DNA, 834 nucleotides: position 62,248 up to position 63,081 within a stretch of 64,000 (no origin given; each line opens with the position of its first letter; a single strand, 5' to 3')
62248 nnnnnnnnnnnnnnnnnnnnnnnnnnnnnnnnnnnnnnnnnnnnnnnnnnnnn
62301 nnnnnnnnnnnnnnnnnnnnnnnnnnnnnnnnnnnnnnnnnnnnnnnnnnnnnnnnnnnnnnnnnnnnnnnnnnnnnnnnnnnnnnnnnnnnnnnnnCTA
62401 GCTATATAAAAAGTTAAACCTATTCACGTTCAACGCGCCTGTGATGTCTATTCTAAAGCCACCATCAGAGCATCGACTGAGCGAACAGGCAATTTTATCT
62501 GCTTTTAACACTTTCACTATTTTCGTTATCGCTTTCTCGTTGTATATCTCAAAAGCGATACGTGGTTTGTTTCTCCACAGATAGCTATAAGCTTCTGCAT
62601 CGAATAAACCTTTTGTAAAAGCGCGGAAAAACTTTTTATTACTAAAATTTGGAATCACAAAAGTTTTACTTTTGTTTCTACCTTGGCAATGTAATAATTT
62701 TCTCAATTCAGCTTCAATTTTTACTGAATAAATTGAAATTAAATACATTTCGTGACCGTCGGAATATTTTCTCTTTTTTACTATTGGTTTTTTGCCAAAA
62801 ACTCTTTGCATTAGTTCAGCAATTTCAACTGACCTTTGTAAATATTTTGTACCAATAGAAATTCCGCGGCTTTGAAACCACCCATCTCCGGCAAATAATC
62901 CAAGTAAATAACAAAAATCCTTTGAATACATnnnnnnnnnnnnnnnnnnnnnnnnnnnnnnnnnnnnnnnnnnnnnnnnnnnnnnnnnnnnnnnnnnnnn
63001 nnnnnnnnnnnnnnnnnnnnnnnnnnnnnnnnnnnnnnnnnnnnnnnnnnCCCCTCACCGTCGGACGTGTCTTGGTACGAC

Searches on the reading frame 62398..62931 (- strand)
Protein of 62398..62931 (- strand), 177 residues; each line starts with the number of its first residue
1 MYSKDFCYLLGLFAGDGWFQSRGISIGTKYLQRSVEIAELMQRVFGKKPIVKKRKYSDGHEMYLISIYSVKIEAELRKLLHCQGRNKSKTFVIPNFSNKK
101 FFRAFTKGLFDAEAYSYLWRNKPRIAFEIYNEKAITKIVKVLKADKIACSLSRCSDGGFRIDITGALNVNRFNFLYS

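Call 81: search_protein_families(library=pfam, proteins=[window:62398-62931:-], max_evalue=0.001)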
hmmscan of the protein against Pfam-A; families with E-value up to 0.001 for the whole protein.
window:62398-62931:- (177 aa): 1 family
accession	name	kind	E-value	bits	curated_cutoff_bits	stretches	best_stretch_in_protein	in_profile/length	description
PF14528.11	LAGLIDADG_3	-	4.1e-09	37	22.5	1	8-69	6-70/82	LAGLIDADG-like domain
